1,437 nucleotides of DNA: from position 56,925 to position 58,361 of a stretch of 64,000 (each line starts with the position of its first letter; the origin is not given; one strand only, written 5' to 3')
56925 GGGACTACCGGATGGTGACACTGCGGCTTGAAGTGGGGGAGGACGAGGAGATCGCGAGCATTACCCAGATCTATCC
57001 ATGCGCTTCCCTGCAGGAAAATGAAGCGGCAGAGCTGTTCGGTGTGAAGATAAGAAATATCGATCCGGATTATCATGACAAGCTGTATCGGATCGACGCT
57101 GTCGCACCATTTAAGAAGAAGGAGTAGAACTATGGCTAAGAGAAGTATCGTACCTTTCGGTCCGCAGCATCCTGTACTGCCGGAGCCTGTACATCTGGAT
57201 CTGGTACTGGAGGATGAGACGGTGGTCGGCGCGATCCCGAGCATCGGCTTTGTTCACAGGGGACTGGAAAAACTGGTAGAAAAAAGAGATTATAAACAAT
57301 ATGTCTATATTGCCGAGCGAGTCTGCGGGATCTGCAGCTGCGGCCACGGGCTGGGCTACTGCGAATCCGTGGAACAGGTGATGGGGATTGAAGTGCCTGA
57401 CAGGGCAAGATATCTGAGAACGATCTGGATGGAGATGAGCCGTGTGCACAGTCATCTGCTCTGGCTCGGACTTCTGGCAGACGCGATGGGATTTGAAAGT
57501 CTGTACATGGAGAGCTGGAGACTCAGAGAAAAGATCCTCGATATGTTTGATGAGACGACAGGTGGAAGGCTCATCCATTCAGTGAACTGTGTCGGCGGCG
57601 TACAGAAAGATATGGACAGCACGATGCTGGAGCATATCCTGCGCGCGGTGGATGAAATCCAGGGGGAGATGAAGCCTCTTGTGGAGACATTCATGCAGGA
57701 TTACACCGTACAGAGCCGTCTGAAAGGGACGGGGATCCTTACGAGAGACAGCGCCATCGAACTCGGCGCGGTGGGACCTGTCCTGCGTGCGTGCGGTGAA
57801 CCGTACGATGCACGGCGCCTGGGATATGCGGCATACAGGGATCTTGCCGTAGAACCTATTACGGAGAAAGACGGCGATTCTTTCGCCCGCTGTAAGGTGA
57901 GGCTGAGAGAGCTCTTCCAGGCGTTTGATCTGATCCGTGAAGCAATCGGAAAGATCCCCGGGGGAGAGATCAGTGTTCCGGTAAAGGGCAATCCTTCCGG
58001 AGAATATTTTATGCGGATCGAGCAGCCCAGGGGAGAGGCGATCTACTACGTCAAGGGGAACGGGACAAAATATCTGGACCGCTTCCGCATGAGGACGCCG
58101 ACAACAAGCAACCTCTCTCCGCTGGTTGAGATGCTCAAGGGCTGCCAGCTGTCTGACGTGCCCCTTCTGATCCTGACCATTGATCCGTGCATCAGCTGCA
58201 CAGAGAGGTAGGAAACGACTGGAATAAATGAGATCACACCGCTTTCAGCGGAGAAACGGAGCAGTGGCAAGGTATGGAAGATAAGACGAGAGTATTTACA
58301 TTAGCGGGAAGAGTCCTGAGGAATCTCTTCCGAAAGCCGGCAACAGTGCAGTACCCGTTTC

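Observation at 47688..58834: Self-contained hypABFCDE / echABCDEF energy-converting hydrogenase island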

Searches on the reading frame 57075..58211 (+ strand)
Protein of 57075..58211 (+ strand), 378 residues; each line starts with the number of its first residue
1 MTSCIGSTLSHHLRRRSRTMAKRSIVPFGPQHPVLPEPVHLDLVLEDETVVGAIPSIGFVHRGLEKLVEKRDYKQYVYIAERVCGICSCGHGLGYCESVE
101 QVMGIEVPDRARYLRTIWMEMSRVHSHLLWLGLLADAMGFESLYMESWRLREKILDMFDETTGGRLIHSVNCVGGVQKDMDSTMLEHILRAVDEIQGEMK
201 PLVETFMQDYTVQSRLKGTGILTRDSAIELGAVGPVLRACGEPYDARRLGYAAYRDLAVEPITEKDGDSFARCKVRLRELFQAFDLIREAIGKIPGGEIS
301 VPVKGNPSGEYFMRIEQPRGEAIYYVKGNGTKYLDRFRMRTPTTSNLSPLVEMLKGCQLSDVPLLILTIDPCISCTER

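Call 4: search_protein_families(library=pfam, proteins=[window:57075-58211:+])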
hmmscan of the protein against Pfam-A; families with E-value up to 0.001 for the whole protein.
window:57075-58211:+ (378 aa): 2 families
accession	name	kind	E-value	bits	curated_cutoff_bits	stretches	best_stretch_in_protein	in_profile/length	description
PF00346.24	Complex1_49kDa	-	1.6e-54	185.3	24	2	139-301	3-166/271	Respiratory-chain NADH dehydrogenase, 49 Kd subunit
PF00374.24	NiFeSe_Hases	-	9.5e-16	58.2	25.8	1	62-131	1-70/508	Nickel-dependent hydrogenase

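Call 6: search_protein_families(library=ncbifam, proteins=[window:57075-58211:+])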
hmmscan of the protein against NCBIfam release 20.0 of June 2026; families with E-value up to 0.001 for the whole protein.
window:57075-58211:+ (378 aa): 15 families
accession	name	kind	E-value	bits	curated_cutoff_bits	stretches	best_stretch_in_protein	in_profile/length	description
NF004739.1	PRK06075.1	equivalog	3e-88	296.2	360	2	26-300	3-278/384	NADH-quinone oxidoreductase subunit D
NF040602.1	F420_dehyd_FpoD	exception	6e-80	269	600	1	23-378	7-372/372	F420H2 dehydrogenase subunit FpoD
TIGR01962.1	NuoD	equivalog_domain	6.8e-74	249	459.35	2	24-301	3-281/386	NADH dehydrogenase (quinone) subunit D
NF008974.0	PRK12322.1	equivalog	2.1e-71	240.8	522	1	25-371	8-359/366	NADH-quinone oxidoreductase subunit D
NF009808.0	PRK13292.1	equivalog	4.4e-66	223.3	1156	2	21-298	405-683/791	NADH-quinone oxidoreductase subunit B/C/D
NF005649.0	PRK07415.1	equivalog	1.1e-60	205.8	583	2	19-299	6-288/394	NAD(P)H-quinone oxidoreductase subunit H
NF008728.0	PRK11742.1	equivalog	8.9e-53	179.5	840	2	25-299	216-491/598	NADH-quinone oxidoreductase subunit C/D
TIGR03295.1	frhA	equivalog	2.8e-19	69.4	392.5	1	60-208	40-194/412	coenzyme F420 hydrogenase subunit alpha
NF033181.1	NiFeSe_hydrog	equivalog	9.3e-16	57.8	600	1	43-131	20-107/507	nickel-dependent hydrogenase large subunit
NF007550.0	PRK10170.1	equivalog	7.2e-13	47.8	1101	1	43-135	35-127/597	Ni/Fe-hydrogenase large subunit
NF007778.0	PRK10467.1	equivalog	1.2e-12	46.9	969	1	41-131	19-108/567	hydrogenase 2 large subunit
NF045518.1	H2_NiFeSe_large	exception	5.2e-12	45.3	780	1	42-134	19-110/485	NiFeSe hydrogenase large subunit HysA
NF041785.2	VhuA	equivalog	8.4e-11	41.1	800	1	61-135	38-112/418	F420-non-reducing hydrogenase Vhu subunit A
NF040828.1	sulfhyd_ShyA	equivalog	1.2e-07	31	700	1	42-207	18-195/415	NAD(P)-dependent hydrogenase/sulfhydrogenase 2 subunit alpha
NF040832.1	sulfhyd_HydA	equivalog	2.6e-06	26.8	880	1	65-204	43-194/426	NADPH-dependent hydrogenase/sulfhydrogenase 1 subunit alpha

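Call 8: search_solved_structures(query=window:57075-58211:+, max_evalue=1e-10)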
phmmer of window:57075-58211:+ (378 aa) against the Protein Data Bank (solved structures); distinct sequences matched with E-value up to 1e-10: 82 (the best 60 are shown).
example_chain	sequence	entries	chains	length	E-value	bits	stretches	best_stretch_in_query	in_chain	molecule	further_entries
6cfw_L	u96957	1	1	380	1.9e-72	247.6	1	26-378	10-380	Membrane-bound hydrogenase subunit alpha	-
7z0s_E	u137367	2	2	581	2.3e-67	230.9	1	22-378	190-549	Formate hydrogenlyase subunit 5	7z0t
7q5y_B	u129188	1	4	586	1.8e-52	181.9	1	18-294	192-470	NADH-quinone oxidoreductase subunit C/D 2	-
7wfg_H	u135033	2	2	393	6.4e-51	176.8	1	22-298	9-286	NAD(P)H-quinone oxidoreductase subunit H, chloroplastic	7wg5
7eu3_H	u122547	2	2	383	2.1e-50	175.1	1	25-298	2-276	NAD(P)H-quinone oxidoreductase subunit H, chloroplastic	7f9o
2fug_4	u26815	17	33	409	2.5e-50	174.8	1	26-302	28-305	NADH-quinone oxidoreductase chain 4 | NADH-QUINONE OXIDOREDUCTASE SUBUNIT 4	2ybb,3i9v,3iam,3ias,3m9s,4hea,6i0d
6hum_H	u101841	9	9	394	1.5e-48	168.9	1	19-298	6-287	NAD(P)H-quinone oxidoreductase subunit H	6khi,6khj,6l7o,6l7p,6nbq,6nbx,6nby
6u8y_L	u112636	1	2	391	8.6e-48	166.5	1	28-373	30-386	NADH dehydrogenase subunit D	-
9grx_H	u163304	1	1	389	2.1e-47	165.2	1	24-298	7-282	NAD(P)H-quinone oxidoreductase subunit H, chloroplastic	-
8e9g_D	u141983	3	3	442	4.9e-46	160.7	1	21-301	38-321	NADH-quinone oxidoreductase subunit D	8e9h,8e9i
9iho_D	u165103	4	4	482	2e-41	145.5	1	17-302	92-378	NUCM (49 kDa) subunit of mitochondrial NADH:ubiquinone oxidoreductase (Complex I)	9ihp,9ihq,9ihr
7zm7_C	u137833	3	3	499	2.2e-41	145.4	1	23-300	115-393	NADH-ubiquinone oxidoreductase 49 kDa subunit-like protein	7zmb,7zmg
6gcs_C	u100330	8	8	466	1.1e-40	143.2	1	19-302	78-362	49-KDA PROTEIN (NUCM) | Subunit NUCM of NADH:Ubiquinone Oxidoreductase (Complex I) | NUCM protein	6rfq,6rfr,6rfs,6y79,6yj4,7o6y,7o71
6h8k_C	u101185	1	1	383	2.1e-40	142.1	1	26-302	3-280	NUCM protein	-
7b0n_D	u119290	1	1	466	7.3e-40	140.4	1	19-302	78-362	NUCM protein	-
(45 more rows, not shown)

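Call 9: find_homologous_proteins(query=window:57132-58211:+, max_evalue=1e-20)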
Query window:57132-58211:+ (359 aa): 7406 proteins with E <= 1e-20 among 8000 candidates; the best 120 are listed.
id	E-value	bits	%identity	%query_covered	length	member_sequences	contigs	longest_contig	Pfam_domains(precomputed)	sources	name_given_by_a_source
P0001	3.2e-241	818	99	100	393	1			PF00374.25,PF00346.25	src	-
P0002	5.5e-235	797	96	100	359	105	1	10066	PF00374.25,PF00346.25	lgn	-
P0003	7.7e-220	747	88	100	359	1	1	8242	PF00374.25,PF00346.25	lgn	-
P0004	1.1e-219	747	88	100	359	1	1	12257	PF00374.25,PF00346.25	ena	-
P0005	6.5e-218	741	87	100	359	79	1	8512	PF00374.25,PF00346.25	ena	-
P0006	1.8e-213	726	85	100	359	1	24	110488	PF00374.25,PF00346.25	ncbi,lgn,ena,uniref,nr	ncbi:NADH-quinone oxidoreductase subunit D [Lachnoclostridium sp. An169]|uniref:hydrogenase large su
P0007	2.5e-213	726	85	100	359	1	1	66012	PF00374.25,PF00346.25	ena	-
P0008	4.6e-213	725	85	100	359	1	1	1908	PF00374.25,PF00346.25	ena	-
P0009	4.8e-213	725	85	100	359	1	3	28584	PF00374.25,PF00346.25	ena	-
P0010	6.6e-213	725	85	100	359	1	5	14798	PF00374.25,PF00346.25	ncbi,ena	-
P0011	6.8e-213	725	85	100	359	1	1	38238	PF00374.25,PF00346.25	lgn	-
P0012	9.1e-213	724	85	100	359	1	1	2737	PF00374.25,PF00346.25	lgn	-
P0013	1.8e-212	723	85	100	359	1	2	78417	PF00374.25,PF00346.25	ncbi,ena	-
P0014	2.4e-212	723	85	100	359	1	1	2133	PF00374.25,PF00346.25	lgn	-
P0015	7.8e-212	721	84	100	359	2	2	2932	PF00374.25,PF00346.25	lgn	-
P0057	2.0e-200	683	81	100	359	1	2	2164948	PF00374.25,PF00346.25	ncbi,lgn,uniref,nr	ncbi:nickel-dependent hydrogenase large subunit [Faecalicatena acetigenes]|uniref:Nickel-dependent h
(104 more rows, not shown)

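Call 10: find_related_loci(query=window:57132-58211:+, collection=genome_contigs, flank=10000)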
Query window:57132-58211:+ (359 aa) in genome_contigs; peptide patterns used: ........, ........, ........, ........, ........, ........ (x = any residue, [..] = any of these).
114 stretches matched a pattern; 80 encode a relative of the query (tblastn E <= 1e-3); 79 distinct loci.
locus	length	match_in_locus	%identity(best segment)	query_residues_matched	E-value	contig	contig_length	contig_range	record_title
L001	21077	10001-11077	89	1-359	0e+0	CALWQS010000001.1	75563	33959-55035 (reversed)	MAG: uncultured Mediterraneibacter sp. isolate BRZ_RF__bin127 genome assembly, contig: BRZ_RF__NODE_293_length_75563_cov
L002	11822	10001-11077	85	1-359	0e+0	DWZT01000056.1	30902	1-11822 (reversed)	MAG TPA_asm: Candidatus Mediterraneibacter cottocaccae isolate CHK192-87 CHK192__C89562_L30902_SAMEA5754836, whole genom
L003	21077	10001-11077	84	1-359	0e+0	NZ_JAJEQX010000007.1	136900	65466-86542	Ruminococcus turbiniformis strain CLA-AA-H200 NODE_7_length_136900_cov_50.928253, whole genome shotgun sequence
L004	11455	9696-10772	84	1-359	0e+0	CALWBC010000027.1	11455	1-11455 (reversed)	MAG: uncultured Mediterraneibacter sp. isolate E0_RP0__bin151 genome assembly, contig: E0_RP0__k127_2179439, whole genom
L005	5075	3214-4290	84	1-359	0e+0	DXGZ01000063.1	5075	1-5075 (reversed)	MAG TPA_asm: Candidatus Mediterraneibacter vanvlietii isolate ChiBcec1-362 ChiBcec1__C38711_L5075_SAMN08009753, whole ge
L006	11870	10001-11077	83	1-359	0e+0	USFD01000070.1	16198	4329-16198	uncultured Ruminococcus sp. isolate UMGS1662 genome assembly, contig: NODE_2027_length_16198_cov_5.940903, whole genome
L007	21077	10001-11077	82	1-359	0e+0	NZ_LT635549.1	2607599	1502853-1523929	Clostridium sp. Marseille-P3244 strain Marseille-P3244T, whole genome shotgun sequence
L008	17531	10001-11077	83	1-359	0e+0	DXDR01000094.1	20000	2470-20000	MAG TPA_asm: Candidatus Mediterraneibacter avicola isolate ChiGjej3B3-8055 ChiGjej3B3M5__C687226_L20000_SAMN08009834, wh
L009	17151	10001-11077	83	1-359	0e+0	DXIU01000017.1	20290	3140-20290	MAG TPA_asm: Candidatus Mediterraneibacter norwichensis isolate CHK180-4461 CHK180__C23340_L20290_SAMEA5754824, whole ge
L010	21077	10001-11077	83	1-359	0e+0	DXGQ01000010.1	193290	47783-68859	MAG TPA_asm: Candidatus Anaerobutyricum avicola isolate ChiSxjej6B18-9268 ChiSxjej6B18M5__C27698_L193290_SAMN08009924, w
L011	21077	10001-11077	83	1-359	0e+0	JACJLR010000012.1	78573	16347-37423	Mediterraneibacter glycyrrhizinilyticus strain An427 An427_contig-110_11, whole genome shotgun sequence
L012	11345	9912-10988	82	1-359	0e+0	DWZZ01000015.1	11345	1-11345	MAG TPA_asm: Candidatus Mediterraneibacter merdigallinarum isolate ChiW16-1363 ChiW16__C11267_L11345_SAMN06858640, whole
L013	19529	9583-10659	84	1-359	0e+0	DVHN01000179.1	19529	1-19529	MAG TPA_asm: Candidatus Fimimorpha faecalis isolate ChiW13-3771 ChiW13__C147212_L19529_SRR5514886, whole genome shotgun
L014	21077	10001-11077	88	1-359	0e+0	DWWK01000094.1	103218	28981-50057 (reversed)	MAG TPA_asm: Candidatus Mediterraneibacter faecigallinarum isolate ChiGjej1B1-1692 ChiGjej1B1M5__C222385_L103218_SAMN080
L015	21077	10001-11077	82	1-359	0e+0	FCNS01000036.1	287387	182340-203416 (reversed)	Clostridiales bacterium CHKCI001 isolate CHKC1 genome assembly, contig: {contig36}, whole genome shotgun sequence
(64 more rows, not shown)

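Call 49: search_protein_representatives(protein=window:57132-58211:+)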
Query: 359 residues. Proteins with E-value up to 0.001 (for the whole library): 8858; up to 1e-10: 4224; up to 1e-30: 857. The best 150 are listed.
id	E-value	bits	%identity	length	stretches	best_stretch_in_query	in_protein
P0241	1.2e-119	416.1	55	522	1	14-359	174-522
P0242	2.6e-101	355.8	46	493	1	5-359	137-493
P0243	1.0e-100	353.8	59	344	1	4-256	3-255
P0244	2.5e-100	352.5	57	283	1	1-274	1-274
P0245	6.9e-99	347.8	45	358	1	2-359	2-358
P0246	1.5e-97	343.4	55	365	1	1-274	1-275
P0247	4.8e-96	338.4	57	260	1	1-258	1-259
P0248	2.0e-95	336.4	43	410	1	5-359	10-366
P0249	1.2e-94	333.9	61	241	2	3-115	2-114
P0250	1.9e-94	333.2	44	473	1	4-359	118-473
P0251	5.8e-93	328.3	88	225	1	1-159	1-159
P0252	1.1e-92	327.3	65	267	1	1-213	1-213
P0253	9.1e-91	321.1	84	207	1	1-163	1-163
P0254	9.2e-91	321.1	71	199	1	161-359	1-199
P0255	1.2e-90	320.7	54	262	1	98-359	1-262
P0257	1.2e-89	317.4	43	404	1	4-359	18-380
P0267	3.0e-86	306.2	38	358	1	4-358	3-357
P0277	5.2e-84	298.8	41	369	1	6-359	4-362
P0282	5.6e-82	292.2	41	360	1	5-359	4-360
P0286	2.9e-80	286.5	40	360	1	6-359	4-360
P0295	4.3e-78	279.4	37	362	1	1-359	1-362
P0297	7.0e-77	275.4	39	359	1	7-359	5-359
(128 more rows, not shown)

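Call 50: list_cluster_members(proteins=[P0245, P0248, P0257, P0267, P0277, P0282, P0286, P0295, P0297, P0241])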
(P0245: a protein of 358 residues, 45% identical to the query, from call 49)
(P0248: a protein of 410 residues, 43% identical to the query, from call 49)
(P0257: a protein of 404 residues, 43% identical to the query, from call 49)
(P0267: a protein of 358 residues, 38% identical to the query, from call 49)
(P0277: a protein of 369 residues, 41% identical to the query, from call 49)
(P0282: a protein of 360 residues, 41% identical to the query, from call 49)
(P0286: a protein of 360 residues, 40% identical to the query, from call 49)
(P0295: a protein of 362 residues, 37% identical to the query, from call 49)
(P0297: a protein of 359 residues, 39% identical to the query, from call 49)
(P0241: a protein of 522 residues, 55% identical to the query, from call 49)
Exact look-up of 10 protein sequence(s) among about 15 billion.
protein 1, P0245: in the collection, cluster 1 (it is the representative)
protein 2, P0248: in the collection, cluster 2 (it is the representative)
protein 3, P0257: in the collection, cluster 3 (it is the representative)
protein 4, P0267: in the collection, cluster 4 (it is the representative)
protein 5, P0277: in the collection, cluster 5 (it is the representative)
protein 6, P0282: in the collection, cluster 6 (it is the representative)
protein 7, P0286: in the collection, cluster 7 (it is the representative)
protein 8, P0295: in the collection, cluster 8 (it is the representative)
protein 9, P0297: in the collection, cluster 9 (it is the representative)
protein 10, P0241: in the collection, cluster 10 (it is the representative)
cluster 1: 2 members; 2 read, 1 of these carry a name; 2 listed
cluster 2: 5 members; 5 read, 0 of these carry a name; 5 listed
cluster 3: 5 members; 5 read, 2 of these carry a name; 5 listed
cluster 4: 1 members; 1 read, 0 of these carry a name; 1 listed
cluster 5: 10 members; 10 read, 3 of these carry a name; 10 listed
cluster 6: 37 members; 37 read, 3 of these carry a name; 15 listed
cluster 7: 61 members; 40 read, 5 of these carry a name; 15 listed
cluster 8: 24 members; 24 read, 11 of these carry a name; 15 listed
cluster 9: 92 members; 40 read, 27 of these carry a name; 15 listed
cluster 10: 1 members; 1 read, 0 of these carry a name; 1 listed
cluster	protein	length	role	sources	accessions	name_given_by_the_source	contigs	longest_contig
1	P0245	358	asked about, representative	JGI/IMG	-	ech hydrogenase subunit E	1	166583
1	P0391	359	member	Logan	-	-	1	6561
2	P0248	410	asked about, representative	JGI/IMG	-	-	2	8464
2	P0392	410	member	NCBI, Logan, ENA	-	-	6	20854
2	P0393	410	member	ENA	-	-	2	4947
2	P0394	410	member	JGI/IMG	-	-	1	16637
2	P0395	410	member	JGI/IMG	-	-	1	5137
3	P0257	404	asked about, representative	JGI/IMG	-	-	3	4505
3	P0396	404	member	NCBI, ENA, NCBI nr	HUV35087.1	MAG TPA: nickel-dependent hydrogenase large subunit [Candidatus Desulfaltia sp.] | nickel-dependent hydrogenase large subunit [Candidatus Desulfaltia sp.]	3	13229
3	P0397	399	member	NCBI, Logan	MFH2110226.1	MAG: nickel-dependent hydrogenase large subunit [Candidatus Bathyarchaeota archaeon]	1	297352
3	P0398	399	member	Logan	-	-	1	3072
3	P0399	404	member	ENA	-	-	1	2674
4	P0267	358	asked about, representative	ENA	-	-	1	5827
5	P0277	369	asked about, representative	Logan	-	-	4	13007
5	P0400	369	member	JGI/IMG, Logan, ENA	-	NADH-quinone oxidoreductase subunit D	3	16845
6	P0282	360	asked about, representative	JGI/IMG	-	NADH-quinone oxidoreductase subunit D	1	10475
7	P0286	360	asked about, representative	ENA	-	-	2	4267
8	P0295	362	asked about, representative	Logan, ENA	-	-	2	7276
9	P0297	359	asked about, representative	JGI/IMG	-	Ni,Fe-hydrogenase III large subunit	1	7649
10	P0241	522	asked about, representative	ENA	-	-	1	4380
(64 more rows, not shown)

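Call 68: find_related_loci(query=P0245, collection=genome_contigs, flank=8000)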
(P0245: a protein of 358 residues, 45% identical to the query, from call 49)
Query P0245 (358 aa) in genome_contigs; peptide patterns used: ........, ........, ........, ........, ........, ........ (x = any residue, [..] = any of these).
101 stretches matched a pattern; 3 encode a relative of the query (tblastn E <= 1e-3); 3 distinct loci.
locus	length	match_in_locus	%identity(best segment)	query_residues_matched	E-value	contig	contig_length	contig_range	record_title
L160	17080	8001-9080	50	1-358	1e-123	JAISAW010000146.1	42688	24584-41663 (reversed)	MAG: Eubacteriales Family XIII. Incertae Sedis bacterium isolate Gx481_bin172 k119_2822625, whole genome shotgun sequenc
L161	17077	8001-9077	48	1-358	1e-118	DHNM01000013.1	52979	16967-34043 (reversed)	MAG TPA_asm: Eubacterium sp. UBA5416 UBA5416_contig_7165, whole genome shotgun sequence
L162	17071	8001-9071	45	3-358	4e-106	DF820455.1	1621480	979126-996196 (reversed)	Bacterium UASB14 DNA, scaffold: UASB14_scaffold_1, whole genome shotgun sequence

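Call 69: search_dna_similar(query=window:57132-58211:+, collection=plasmids, mode=protein, max_evalue=1e-20, max_rows=25)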
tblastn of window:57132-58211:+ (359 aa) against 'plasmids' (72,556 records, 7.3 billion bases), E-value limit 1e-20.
Records with a match: 248; places in all: 267; records where one place covers at least 80% of the query: 244.
Best place of each record, by identity: 60-80% 1; <60% 247.
By first word of the organism name: Sinorhizobium 72; Rhizobium 49; Azospirillum 16; Ensifer 11; Burkholderia 7; Escherichia 6; Klebsiella 6; Cupriavidus 6; Acinetobacter 5; Salmonella 4; and 47 more.
By predicted mobility (MOB-suite, as given by PLSDB): non-mobilizable 136; conjugative 80; mobilizable 32.
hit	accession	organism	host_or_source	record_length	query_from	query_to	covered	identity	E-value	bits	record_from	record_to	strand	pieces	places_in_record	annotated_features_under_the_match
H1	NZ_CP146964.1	Butyrivibrio fibrisolvens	Bovinae,Bovine rumen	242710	1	359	100%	64.1%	2e-155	490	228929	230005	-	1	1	nickel-dependent hydrogenase large subunit | NADH-quinone oxidoreductase subunit C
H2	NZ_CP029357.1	Azospirillum thermophilum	cell culture,hot spring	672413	8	359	98%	40.3%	6e-83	281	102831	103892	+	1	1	nickel-dependent hydrogenase large subunit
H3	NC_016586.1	Azospirillum lipoferum 4B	-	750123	8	359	98%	39.4%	5e-81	276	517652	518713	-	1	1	nickel-dependent hydrogenase large subunit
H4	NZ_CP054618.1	Azospirillum oryzae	cell culture,soil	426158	8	359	98%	39.4%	3e-80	274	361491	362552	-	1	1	nickel-dependent hydrogenase large subunit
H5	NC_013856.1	Azospirillum sp. B510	-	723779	8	359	98%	38.6%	2e-77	266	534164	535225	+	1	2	nickel-dependent hydrogenase large subunit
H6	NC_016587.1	Azospirillum lipoferum 4B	-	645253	8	359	98%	38.2%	9e-78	266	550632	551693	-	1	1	nickel-dependent hydrogenase large subunit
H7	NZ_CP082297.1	Pantoea alfalfae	Medicago,single cell,alfalfa seeds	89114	6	359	99%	36.4%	3e-67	236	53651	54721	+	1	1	hydrogenase large subunit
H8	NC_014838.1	Pantoea sp. At-9b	-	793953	2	359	100%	35.7%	3e-65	230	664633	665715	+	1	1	hydrogenase large subunit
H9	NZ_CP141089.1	Escherichia coli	Homo sapiens,Infected Human Urine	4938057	6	359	99%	36.1%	1e-66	234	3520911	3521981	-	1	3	none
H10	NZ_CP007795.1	Azospirillum argentinense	Triticum aestivum L.,Root,wheat ...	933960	6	359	99%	36.1%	7e-64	226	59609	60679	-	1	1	hydrogenase large subunit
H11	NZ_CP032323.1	Azospirillum argentinense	soil sample,Agricultural field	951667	6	359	99%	36.1%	8e-64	226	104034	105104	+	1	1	hydrogenase large subunit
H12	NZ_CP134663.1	Escherichia coli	Larus michahellis,bacteria,cloaca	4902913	6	359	99%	35.9%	2e-65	231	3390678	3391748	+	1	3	none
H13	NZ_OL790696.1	Escherichia coli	-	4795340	7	359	98%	36.0%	2e-65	231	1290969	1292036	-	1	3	none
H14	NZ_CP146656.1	Escherichia coli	Homo sapiens,cell culture,Colon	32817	3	359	99%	35.3%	3e-65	230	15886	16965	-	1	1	hycE: formate hydrogenlyase subunit HycE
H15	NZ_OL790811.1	Proteus mirabilis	-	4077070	6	359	99%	35.6%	2e-65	231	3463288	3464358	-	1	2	none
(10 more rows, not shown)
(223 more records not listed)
